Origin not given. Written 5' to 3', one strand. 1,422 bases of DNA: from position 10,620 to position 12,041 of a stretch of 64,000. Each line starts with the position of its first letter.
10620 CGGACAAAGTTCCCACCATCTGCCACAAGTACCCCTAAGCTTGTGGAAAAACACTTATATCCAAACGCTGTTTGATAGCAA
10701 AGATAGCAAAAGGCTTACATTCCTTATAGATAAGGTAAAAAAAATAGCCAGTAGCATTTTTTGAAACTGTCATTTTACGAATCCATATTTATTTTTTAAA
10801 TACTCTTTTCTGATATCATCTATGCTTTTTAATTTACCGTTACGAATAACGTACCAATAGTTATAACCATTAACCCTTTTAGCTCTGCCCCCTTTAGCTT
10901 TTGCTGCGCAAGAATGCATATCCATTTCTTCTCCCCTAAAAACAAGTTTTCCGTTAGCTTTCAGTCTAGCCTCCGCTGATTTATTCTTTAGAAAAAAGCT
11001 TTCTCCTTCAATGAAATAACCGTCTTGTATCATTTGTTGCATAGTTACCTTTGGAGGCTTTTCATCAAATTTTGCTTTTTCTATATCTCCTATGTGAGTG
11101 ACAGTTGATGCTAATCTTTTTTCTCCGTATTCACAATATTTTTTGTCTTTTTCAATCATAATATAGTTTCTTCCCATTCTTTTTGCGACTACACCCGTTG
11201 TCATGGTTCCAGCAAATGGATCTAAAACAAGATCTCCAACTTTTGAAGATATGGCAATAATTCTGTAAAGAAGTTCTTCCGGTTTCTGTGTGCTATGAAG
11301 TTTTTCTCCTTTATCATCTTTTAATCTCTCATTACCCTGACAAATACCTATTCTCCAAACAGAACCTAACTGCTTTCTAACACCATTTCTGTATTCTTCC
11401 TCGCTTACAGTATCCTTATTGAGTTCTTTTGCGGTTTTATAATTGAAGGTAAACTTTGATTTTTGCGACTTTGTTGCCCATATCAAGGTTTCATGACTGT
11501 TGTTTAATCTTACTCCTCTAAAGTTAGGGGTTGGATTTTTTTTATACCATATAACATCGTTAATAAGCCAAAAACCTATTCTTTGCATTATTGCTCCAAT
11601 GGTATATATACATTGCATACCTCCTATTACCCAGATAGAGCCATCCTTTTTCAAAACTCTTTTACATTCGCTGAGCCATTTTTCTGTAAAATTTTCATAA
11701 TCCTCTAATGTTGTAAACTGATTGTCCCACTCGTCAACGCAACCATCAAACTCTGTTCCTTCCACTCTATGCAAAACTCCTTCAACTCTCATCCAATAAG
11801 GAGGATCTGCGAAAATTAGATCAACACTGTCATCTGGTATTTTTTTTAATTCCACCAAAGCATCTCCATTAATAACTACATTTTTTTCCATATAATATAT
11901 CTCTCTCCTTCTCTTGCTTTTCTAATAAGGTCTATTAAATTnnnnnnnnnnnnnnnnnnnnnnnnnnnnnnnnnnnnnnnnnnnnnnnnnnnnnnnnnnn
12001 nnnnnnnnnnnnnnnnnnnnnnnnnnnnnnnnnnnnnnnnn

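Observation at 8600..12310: AT-rich accessory island downstream of the liv operon with a diverged duplicate of the livF 3' end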

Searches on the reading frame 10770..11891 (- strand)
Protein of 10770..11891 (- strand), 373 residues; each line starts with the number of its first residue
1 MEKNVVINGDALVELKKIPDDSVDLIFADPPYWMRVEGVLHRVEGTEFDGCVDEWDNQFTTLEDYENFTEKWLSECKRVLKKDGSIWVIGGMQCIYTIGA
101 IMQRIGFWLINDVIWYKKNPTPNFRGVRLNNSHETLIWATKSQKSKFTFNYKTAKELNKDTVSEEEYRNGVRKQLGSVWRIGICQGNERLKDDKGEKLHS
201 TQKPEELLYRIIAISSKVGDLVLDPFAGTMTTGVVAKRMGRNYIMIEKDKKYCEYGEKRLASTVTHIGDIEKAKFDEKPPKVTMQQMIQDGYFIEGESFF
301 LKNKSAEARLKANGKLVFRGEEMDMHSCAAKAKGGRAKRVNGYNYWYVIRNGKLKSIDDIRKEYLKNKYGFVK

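Call 6: search_protein_families(library=pfam, proteins=[window:10770-11891:-], max_evalue=0.01)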
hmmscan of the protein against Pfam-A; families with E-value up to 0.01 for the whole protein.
window:10770-11891:- (373 aa): 3 families
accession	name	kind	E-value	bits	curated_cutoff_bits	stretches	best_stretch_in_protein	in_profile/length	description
PF01555.25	N6_N4_Mtase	-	4.7e-63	213.5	26.7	1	23-257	1-220/221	DNA methylase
PF18755.6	RAMA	-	3.6e-10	40.2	35.2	1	272-368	9-105/107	Restriction Enzyme Adenine Methylase Associated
PF03602.21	Cons_hypoth95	-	0.00075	19.6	24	0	5-35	94-126/182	Conserved hypothetical protein 95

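Call 9: find_encoding_contigs(protein=window:10770-11891:-, flank=10000, max_places=10)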
Protein window:10770-11891:- (373 aa): no gene with exactly this product is on record in the collection.

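Call 24: find_homologous_proteins(query=window:10770-11891:-)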
Query window:10770-11891:- (373 aa): 7995 proteins with E <= 0.001 among 8000 candidates; the best 120 are listed.
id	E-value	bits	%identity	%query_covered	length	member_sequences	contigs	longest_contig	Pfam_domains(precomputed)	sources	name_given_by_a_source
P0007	8.8e-255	862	100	100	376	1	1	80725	PF18755.7,PF01555.25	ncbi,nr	ncbi:MAG: site-specific DNA-methyltransferase [Clostridia bacterium]|nr:site-specific DNA-methyltran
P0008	1.6e-194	664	75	99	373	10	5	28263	PF18755.7,PF01555.25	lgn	-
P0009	9.9e-192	655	75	99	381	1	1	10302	PF18755.7,PF01555.25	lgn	-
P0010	1.3e-191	655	76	98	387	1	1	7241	PF18755.7,PF01555.25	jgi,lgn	jgi:site-specific DNA-methyltransferase (adenine-specific)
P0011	3.1e-191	653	75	98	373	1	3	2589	PF18755.7,PF01555.25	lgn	-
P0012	5.7e-189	646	72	100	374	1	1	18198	PF18755.7,PF01555.25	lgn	-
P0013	8.7e-186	635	71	100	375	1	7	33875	PF18755.7,PF01555.25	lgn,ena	-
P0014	1.1e-185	635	72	100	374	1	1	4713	PF18755.7,PF01555.25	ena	-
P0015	4.3e-185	633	72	100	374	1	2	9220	PF18755.7,PF01555.25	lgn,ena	-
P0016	1.5e-184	631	71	100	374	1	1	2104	PF18755.7,PF01555.25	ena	-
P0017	4.2e-184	630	71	100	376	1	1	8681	PF18755.7,PF01555.25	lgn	-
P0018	1.3e-182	625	70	100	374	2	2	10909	PF18755.7,PF01555.25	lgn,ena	-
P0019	2.1e-182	624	70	99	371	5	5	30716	PF18755.7,PF01555.25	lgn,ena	-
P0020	7.4e-182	622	71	97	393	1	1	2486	PF18755.7,PF01555.25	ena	-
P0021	9.4e-181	619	70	99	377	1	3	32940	PF18755.7,PF01555.25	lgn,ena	-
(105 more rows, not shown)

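Call 25: find_encoding_contigs(protein=P0007, flank=10000, max_places=5)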
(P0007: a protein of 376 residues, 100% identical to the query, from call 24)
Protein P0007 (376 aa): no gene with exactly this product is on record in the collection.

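Call 26: find_encoding_contigs(protein=P0008, flank=10000, max_places=6)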
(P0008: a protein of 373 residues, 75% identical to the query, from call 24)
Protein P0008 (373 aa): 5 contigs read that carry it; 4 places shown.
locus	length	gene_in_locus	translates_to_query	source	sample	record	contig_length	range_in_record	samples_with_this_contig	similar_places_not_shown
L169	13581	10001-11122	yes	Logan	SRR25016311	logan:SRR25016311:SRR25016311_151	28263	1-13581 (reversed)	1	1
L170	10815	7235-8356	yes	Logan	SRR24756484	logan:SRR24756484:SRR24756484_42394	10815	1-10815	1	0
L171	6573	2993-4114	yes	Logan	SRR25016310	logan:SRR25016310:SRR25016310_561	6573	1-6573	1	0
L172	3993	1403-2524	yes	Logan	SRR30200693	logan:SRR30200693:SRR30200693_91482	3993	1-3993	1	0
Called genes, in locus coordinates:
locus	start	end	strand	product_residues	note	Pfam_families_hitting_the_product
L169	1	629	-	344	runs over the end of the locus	PF02653:BPD_transp_2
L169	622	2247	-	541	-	PF00005:ABC_tran, PF13304:AAA_21 (faint), PF00005:ABC_tran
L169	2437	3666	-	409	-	PF12683:DUF3798, PF27194:TP_0008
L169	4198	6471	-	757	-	PF13231:PMT_2, PF24878:YkcB_C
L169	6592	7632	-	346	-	PF00535:Glycos_transf_2, PF10111:Glyco_tranf_2_2 (weak)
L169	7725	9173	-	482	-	PF00672:HAMP, PF00512:HisKA, PF02518:HATPase_c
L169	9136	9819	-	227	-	PF00072:Response_reg, PF00486:Trans_reg_C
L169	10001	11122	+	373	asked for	PF01555:N6_N4_Mtase, PF18755:RAMA (weak)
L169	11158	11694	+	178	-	PF02525:Flavodoxin_2, PF03358:FMN_red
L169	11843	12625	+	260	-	PF01177:Asp_Glu_race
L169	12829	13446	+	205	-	PF02525:Flavodoxin_2, PF03358:FMN_red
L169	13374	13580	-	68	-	?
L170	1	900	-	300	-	?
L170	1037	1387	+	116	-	-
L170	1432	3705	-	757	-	PF13231:PMT_2, PF24878:YkcB_C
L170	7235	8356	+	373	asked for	PF01555:N6_N4_Mtase, PF18755:RAMA (weak)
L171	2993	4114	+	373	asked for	PF01555:N6_N4_Mtase, PF18755:RAMA (weak)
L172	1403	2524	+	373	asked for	PF01555:N6_N4_Mtase, PF18755:RAMA (weak)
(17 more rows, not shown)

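Call 36: search_solved_structures(query=window:10770-11891:-, max_evalue=0.00001)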
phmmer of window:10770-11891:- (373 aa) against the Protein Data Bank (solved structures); distinct sequences matched with E-value up to 0.00001: 12.
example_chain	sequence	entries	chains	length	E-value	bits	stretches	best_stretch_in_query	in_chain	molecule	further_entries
6pbd_A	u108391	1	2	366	1.1e-83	284.4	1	5-363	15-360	Modification methylase CcrMI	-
5hek_A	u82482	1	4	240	3.9e-20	75.3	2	198-264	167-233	Adenine specific DNA methyltransferase (DpnA)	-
5hfj_A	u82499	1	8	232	8.1e-20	74.3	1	22-260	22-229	Adenine specific DNA methyltransferase (DpnA)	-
1eg2_A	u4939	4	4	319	1.1e-19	73.9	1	10-274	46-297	MODIFICATION METHYLASE RSRI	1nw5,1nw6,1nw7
1nw8_A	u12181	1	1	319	1.4e-19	73.5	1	10-274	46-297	MODIFICATION METHYLASE RSRI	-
1g60_A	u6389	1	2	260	3.7e-19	72.1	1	53-253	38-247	Adenine-specific Methyltransferase MboIIA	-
9c3u_A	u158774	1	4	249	1.7e-17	66.6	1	8-260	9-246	Methyltransferase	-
8urk_A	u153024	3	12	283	2.1e-17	66.3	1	8-260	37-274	Methyltransferase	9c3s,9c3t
2zie_A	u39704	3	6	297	8.4e-13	51.2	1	9-264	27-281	Putative modification methylase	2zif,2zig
8s9m_A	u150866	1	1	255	4e-11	45.6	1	9-265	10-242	DNA cytosine-N4 methyltransferase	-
8s9n_A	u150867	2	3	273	5.2e-11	45.2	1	9-264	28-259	DNA cytosine-N4 methyltransferase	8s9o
1boo_A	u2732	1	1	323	1.1e-08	37.6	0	195-254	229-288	PROTEIN (N-4 CYTOSINE-SPECIFIC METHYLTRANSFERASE PVU II)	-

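Call 37: search_protein_families(library=ncbifam, proteins=[window:10770-11891:-], max_evalue=0.01)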
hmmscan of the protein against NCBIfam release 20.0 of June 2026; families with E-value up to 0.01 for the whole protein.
window:10770-11891:- (373 aa): 4 families
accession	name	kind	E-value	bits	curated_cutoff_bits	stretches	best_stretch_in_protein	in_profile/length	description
NF050803.1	DnaMtaseCcrMCaul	equivalog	3.3e-116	388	830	1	3-363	3-349/350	adenine-specific DNA-methyltransferase CcrM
NF008572.0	PRK11524.1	equivalog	2.6e-42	144.9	292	1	2-267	13-263/294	adenine-specific DNA-methyltransferase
NF010253.0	PRK13699.1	subfamily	2.1e-18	66.8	244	2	194-263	139-208/226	DNA methyltransferase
TIGR01177.1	TIGR01177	hypoth_equivalog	0.0074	15.6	316.55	0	217-246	181-210/330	TIGR01177 family methyltransferase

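Call 38: search_protein_families(library=padloc, proteins=[window:10770-11891:-], max_evalue=0.01)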
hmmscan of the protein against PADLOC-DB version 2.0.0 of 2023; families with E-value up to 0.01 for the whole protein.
window:10770-11891:- (373 aa): 69 families (the best 25 are shown)
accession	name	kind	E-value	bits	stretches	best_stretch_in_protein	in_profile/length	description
PDLC03216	MTase_II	-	2.8e-135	449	1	2-367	10-361/364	Type II methyltransferase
PDLC03738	oMTase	-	2.8e-109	363.3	1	4-363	21-367/376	orphan methyltransferase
PDLC03371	MTase_II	-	2.3e-74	248.2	1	2-263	9-255/260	Type II methyltransferase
PDLC03302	MTase_II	-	1.6e-51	173.8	1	2-290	3-290/626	Type II methyltransferase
PDLC03299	MTase_II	-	1e-49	167.6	1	2-268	13-265/296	Type II methyltransferase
PDLC03387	MTase_II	-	1.3e-38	130.9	2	101-264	134-279/289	Type II methyltransferase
PDLC03339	MTase_II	-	2.5e-35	120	2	2-165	2-161/399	Type II methyltransferase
PDLC03353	MTase_II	-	3.5e-34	116.5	1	2-264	8-254/260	Type II methyltransferase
PDLC03265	MTase_II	-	9.3e-27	92.3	2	4-176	25-180/333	Type II methyltransferase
PDLC03300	MTase_II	-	6.8e-26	89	1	3-266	11-282/302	Type II methyltransferase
PDLC03320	MTase_II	-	6.2e-24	82.7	1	7-267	36-281/289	Type II methyltransferase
PDLC03251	MTase_II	-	4.1e-23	80.1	2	190-262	196-268/282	Type II methyltransferase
PDLC03327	MTase_II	-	1.3e-22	78.5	1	9-274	45-297/319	Type II methyltransferase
PDLC03296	MTase_II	-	4.1e-22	76.9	1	4-243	9-233/336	Type II methyltransferase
PDLC03636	MTase_III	-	4.9e-22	76.4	2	194-260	339-405/575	Type III methyltransferase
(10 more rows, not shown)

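Call 43: search_dna_similar(query=window:10770-11891:-, collection=phages, mode=protein, max_rows=12)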
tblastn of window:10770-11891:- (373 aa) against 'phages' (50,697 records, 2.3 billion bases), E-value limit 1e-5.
Records with a match: 928; places in all: 1016; records where one place covers at least 80% of the query: 7.
Best place of each record, by identity: <60% 928.
By first word of the organism name: Mycobacterium 103; Escherichia 70; Gordonia 65; Staphylococcus 62; Synechococcus 53; Lactococcus 50; Vibrio 39; Flavobacterium 31; Klebsiella 27; Cyanophage 25; and 88 more.
By host as written in the record: - 142; Gordonia terrae 3612 52; Mycobacterium smegmatis mc2 155 49; Lactococcus lactis 36; Escherichia coli 25; Mycobacterium smegmatis mc#155 22; Rhodobacter capsulatus YW1 22; Staphylococcus aureus 21; and 288 more.
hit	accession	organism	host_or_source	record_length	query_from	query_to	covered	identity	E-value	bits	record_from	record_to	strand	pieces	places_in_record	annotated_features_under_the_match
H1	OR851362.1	Salmonella phage S.Kent 1-2-1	Salmonella enterica subsp. enterica ...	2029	2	278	74%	34.6%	2e-31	130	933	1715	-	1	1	record has no annotation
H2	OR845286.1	Escherichia phage ECO95 1-6-1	Escherichia coli O157:H7 ATCC 43895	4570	2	278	74%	34.6%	4e-31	130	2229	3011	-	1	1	record has no annotation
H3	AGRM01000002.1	Salmonella enterica subsp. houtenae str. ATCC BAA-1581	Homo sapiens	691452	6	278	73%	35.1%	6e-32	133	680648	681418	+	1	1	DNA (cytosine-5-)-methyltransferase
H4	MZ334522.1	Halorubrum tailed virus 27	Halorubrum sp.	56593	1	254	68%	37.1%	5e-37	148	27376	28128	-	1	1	N6-adenine methyltransferase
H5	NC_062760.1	Halorubrum tailed virus 27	Halorubrum sp.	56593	1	254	68%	37.1%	5e-37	148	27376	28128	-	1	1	DNA methyltransferase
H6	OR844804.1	Escherichia phage ECO111 5-P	Escherichia coli O111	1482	2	256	68%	35.7%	2e-29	123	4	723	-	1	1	record has no annotation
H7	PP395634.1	Microcystis phage Mel-JY01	Microcystis elabens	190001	2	260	69%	35.1%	4e-30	127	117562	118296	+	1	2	hypothetical protein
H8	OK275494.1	Xanthomonas phage MYK3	Xanthomonas sp.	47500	8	314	82%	27.2%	2e-12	75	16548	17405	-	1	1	DNA methylase family protein | DNA polymerase A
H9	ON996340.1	Xanthomonas phage BsXeu269p/3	Xanthomonas euvesicatoria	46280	8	314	82%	27.2%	2e-12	75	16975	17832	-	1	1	adenine-specific methyltransferase | DNA polymerase A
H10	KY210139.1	Xanthomonas phage KPhi1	Xanthomonas euvesicatoria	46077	8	314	82%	27.2%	2e-12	75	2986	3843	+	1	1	DNA methylase family protein | DNA polymerase A family protein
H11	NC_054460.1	Xanthomonas phage KPhi1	Xanthomonas euvesicatoria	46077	8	314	82%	27.2%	2e-12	75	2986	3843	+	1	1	DNA methylase family protein | DNA polymerase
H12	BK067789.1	Nitrosopumilaceae spindle-shaped virus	marine environment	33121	4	260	69%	31.4%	9e-19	94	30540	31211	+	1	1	ORF41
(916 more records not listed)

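Call 44: search_dna_similar(query=window:10770-11891:-, collection=plasmids, mode=protein, max_rows=12)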
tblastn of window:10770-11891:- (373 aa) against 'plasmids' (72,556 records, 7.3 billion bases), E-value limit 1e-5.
Records with a match: 2847; places in all: 2933; records where one place covers at least 80% of the query: 56.
Best place of each record, by identity: 60-80% 1; <60% 2846.
By first word of the organism name: Klebsiella 1978; Burkholderia 127; Escherichia 109; Salmonella 55; Enterobacter 50; Serratia 40; Raoultella 39; Xanthomonas 30; Aeromonas 27; Citrobacter 24; and 133 more.
By predicted mobility (MOB-suite, as given by PLSDB): conjugative 1613; non-mobilizable 845; mobilizable 389.
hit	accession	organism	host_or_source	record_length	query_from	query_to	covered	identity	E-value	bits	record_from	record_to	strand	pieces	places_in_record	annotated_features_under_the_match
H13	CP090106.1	Sinorhizobium meliloti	Medicago,Cell culture,Plant nodule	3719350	6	362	96%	41.4%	8e-86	290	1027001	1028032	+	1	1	site-specific DNA-methyltransferase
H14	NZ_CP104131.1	Sinorhizobium sp. K101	Phaseolus vulgaris,cell ...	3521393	6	361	95%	41.5%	2e-86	292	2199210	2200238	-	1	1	none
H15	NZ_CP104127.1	Sinorhizobium sp. M103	Phaseolus vulgaris,cell ...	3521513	6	361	95%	41.5%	2e-86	292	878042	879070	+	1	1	none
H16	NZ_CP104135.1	Sinorhizobium sp. C101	Phaseolus vulgaris,cell ...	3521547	6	361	95%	41.5%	2e-86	292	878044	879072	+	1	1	none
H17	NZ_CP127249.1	Parasedimentitalea psychrophila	single cell, bacteria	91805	4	363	97%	41.0%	2e-87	295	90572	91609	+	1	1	site-specific DNA-methyltransferase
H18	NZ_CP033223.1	Parasedimentitalea marina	Cell culture,deep seawater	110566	4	363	97%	41.0%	6e-87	293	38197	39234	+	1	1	site-specific DNA-methyltransferase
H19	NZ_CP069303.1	Shinella sp. PSBB067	monoisolate,Minnesota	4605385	4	361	96%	40.8%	2e-86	293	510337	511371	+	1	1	none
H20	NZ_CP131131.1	Shinella zoogloeoides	isolate,Activated charcoal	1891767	4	361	96%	40.8%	2e-86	292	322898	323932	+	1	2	none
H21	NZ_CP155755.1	Sphingomonas parapaucimobilis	Chinese cabbage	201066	6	365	97%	40.0%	7e-86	291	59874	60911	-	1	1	site-specific DNA-methyltransferase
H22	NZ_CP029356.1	Azospirillum thermophilum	cell culture,hot spring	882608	6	362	96%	40.2%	1e-83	284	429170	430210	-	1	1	site-specific DNA-methyltransferase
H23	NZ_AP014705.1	Methylobacterium aquaticum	-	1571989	6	361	95%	40.1%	2e-80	275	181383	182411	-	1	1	none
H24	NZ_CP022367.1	Azospirillum sp. TSH58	single cell,paddy soils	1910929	1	362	97%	39.1%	1e-81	279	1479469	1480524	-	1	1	record has no annotation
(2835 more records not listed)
